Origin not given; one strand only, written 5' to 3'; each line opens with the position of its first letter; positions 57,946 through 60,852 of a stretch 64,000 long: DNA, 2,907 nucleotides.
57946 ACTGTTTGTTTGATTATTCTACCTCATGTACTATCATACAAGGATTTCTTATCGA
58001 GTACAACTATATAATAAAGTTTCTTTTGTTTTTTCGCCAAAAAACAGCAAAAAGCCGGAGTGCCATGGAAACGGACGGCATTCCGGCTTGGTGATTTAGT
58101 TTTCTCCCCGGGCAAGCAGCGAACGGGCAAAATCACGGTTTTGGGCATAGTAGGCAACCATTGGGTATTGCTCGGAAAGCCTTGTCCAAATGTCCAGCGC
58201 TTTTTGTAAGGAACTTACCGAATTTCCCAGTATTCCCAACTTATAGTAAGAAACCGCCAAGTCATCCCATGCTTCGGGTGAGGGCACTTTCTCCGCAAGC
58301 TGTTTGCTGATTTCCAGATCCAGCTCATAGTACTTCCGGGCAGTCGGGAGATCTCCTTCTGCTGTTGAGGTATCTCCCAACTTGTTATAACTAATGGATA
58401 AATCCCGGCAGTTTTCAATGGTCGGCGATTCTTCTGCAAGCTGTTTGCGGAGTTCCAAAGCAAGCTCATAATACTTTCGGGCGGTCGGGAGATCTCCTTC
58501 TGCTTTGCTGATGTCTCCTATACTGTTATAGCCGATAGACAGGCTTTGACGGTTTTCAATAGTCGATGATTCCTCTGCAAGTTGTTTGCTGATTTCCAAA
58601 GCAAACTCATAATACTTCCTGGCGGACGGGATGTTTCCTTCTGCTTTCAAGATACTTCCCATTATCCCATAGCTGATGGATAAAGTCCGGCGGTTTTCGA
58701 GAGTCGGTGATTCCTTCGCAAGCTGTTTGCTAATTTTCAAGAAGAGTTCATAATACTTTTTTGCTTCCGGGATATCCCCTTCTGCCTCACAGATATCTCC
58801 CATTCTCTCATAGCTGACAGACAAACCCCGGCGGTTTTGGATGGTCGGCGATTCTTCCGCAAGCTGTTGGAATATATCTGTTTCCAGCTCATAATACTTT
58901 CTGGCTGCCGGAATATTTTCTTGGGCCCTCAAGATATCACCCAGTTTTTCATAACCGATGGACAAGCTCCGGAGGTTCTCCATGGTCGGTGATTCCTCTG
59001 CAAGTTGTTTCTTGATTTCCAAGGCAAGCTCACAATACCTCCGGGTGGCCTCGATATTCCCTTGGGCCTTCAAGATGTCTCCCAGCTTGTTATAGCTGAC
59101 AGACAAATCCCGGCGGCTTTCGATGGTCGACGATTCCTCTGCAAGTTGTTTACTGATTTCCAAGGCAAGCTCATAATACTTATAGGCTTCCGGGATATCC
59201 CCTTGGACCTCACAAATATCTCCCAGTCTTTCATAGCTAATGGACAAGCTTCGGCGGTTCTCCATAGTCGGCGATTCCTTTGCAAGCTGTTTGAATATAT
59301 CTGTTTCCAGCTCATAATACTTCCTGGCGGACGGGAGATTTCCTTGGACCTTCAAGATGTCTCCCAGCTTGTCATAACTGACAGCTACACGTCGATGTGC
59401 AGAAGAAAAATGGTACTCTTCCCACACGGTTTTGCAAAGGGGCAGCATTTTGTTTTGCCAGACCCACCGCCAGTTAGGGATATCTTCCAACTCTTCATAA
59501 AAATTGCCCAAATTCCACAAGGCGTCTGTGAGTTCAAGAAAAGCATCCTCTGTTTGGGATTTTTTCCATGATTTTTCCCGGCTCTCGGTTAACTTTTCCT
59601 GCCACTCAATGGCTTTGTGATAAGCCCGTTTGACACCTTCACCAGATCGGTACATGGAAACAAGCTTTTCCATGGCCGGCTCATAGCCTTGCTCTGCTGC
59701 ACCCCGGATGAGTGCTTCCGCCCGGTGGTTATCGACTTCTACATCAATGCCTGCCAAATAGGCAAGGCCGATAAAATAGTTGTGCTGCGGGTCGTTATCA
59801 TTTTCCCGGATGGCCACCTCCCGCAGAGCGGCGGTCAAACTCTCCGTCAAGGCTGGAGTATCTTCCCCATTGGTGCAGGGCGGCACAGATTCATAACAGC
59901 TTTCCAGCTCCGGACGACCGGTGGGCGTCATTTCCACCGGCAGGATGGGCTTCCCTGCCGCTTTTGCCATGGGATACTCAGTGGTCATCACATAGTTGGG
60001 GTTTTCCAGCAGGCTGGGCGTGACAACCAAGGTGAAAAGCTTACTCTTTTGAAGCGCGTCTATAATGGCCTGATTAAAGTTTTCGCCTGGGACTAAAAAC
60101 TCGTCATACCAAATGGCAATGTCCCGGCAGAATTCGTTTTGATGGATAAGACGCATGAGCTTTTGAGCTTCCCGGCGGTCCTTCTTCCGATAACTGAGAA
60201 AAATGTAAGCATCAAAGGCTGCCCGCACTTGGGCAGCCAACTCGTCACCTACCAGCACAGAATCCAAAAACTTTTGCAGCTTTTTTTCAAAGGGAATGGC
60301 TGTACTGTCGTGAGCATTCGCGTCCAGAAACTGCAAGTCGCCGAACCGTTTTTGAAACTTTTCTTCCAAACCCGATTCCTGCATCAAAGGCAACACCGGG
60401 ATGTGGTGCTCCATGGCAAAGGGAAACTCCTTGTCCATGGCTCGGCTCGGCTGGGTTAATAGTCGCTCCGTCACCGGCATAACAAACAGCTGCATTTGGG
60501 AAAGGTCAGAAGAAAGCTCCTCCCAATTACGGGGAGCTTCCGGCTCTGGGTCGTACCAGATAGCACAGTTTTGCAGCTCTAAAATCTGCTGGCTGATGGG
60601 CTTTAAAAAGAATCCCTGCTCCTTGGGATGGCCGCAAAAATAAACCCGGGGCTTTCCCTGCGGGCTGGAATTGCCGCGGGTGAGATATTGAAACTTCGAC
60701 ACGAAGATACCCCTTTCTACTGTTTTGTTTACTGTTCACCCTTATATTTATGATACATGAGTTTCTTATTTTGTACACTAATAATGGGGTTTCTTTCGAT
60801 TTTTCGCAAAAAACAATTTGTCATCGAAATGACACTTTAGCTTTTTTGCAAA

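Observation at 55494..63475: Three tandem genes encoding TIR-TIR-SEL1-TPR proteins: a candidate undescribed single-polypeptide effector/sensor family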

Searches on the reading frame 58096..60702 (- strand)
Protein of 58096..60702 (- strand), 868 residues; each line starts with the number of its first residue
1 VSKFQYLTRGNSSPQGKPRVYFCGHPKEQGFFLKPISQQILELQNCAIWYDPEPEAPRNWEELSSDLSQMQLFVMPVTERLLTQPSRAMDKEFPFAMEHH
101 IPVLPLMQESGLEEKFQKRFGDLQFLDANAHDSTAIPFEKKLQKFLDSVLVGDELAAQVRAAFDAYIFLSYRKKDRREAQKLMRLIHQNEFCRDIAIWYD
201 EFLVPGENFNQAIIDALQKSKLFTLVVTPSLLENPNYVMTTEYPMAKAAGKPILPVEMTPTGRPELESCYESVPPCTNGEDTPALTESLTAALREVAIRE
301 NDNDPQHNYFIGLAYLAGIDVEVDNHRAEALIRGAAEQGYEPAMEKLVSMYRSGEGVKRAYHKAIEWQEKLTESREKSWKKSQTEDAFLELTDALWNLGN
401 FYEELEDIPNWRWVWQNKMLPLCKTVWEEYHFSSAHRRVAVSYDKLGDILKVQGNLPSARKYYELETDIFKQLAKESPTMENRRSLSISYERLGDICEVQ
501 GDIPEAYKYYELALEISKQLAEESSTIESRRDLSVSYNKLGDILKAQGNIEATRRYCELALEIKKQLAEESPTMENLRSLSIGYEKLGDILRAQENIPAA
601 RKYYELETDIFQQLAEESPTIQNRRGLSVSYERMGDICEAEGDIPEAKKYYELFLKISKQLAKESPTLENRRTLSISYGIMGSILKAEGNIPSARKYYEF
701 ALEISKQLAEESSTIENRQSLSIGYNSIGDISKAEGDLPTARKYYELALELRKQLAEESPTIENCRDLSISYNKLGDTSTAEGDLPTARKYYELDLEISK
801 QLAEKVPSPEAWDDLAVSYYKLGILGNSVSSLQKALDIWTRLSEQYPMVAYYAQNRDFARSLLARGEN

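Call 3: search_protein_families(library=pfam, proteins=[window:58096-60702:-], max_evalue=0.1)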
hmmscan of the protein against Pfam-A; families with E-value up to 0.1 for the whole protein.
window:58096-60702:- (868 aa): 25 families
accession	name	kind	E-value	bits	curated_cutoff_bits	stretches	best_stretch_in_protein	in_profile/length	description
PF13424.12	TPR_12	-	1.9e-34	118.1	30.1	6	488-546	4-64/77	Tetratricopeptide repeat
PF07719.23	TPR_2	-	7.2e-27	91.7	27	1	490-518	4-32/34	Tetratricopeptide repeat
PF13181.12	TPR_8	-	3.8e-21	73.8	25.7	2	536-566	3-33/34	Tetratricopeptide repeat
PF00515.34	TPR_1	-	1.7e-20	72.3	27.8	1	490-516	4-30/34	Tetratricopeptide repeat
PF13374.12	TPR_10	-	2.8e-20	72.1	27.5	1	536-567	4-35/42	Tetratricopeptide repeat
PF13676.11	TIR_2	-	5.6e-13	49.9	28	1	167-265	1-99/122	TIR domain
PF17874.7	TPR_MalT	-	2e-09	37.6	45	1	446-574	46-161/336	MalT-like TPR region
PF13428.12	TPR_14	-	4e-09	36.7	23.5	0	492-517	6-31/44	Tetratricopeptide repeat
PF09976.15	TPR_21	-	7.4e-09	36.1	25.5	0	491-521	150-180/193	Tetratricopeptide repeat-like domain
PF13176.12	TPR_7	-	1.7e-08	34.3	27.9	0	490-521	2-33/36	Tetratricopeptide repeat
PF08238.18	Sel1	-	1.7e-07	32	30.7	0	309-340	5-36/36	Sel1 repeat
PF11846.14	Wzy_C_2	-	3.6e-06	27.5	28.5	0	739-799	123-183/191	Virulence factor membrane-bound polymerase, C-terminal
PF13432.12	TPR_16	-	2.6e-05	25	32.7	0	490-518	34-62/65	Tetratricopeptide repeat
PF25063.1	ARM_TT21_C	-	0.00014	22.2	35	0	481-519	123-161/209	Tetratricopeptide repeat protein 21 C-terminal ARM domain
PF13174.12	TPR_6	-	0.00024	22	26.3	0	813-847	4-31/33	Tetratricopeptide repeat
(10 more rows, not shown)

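Call 4: search_protein_families(library=padloc, proteins=[window:58096-60702:-], max_evalue=0.1)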
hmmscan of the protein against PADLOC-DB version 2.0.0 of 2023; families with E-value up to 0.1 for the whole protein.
window:58096-60702:- (868 aa): 6 families
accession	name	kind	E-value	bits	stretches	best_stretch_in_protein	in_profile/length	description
PDLC01169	TPR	-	3.8e-21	73.6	4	484-617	106-224/252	TPR repeats containing protein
PDLC05012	PDC-S39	-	6.1e-11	39.7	3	512-596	197-283/615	-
PDLC02012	SAVED5--SAVED_TIR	-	1.6e-05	22.2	1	166-234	15-80/404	-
PDLC00420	ThsB1|ThsB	-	0.00049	17.4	1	166-242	3-78/319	TIR-like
PDLC00728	Effector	-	0.037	11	0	789-818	183-212/432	TIR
PDLC00424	ThsB1|ThsB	-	0.04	11.7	0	167-233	104-168/234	TIR-like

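Call 5: search_protein_families(library=ncbifam, proteins=[window:58096-60702:-], max_evalue=0.1)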
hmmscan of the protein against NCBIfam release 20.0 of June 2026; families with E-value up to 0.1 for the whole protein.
window:58096-60702:- (868 aa): 9 families
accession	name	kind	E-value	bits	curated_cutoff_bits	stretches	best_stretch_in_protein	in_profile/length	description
NF053520.1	HK_Porph_FimS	equivalog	2.6e-25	88.7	600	4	475-526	152-203/618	sensor histidine kinase FimS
NF041717.1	HaaA_phane_TPR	equivalog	3.2e-11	42.1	1125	2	622-756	746-866/882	cyclophane-containing RiPP biosynthesis TPR protein HaaT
NF002725.1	PRK02603.1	equivalog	5.2e-08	33.1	143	1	628-754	35-145/173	photosystem I assembly protein Ycf3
NF052312.1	T9SS_PorW_SprE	equivalog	4.1e-07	29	250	0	665-765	280-371/716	type IX secretion system periplasmic lipoprotein PorW/SprE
TIGR02521.1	type_IV_pilW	equivalog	0.00098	18.7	154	0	814-855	36-77/234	type IV pilus biogenesis/stability protein PilW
TIGR01337.1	apcB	equivalog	0.013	15.4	228.15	0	511-558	34-80/167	allophycocyanin subunit beta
NF058526.1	Thoeris_type3_ThcB4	equivalog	0.028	13.3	220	0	140-233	108-194/375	Thoeris type III anti-phage system protein ThcB4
NF033762.1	social_mot_Tgl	equivalog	0.067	12.5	225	0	476-527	21-71/252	social motility TPR repeat lipoprotein Tgl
NF007330.0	PRK09818.1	equivalog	0.088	12.8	277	0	465-521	97-153/183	kinase inhibitor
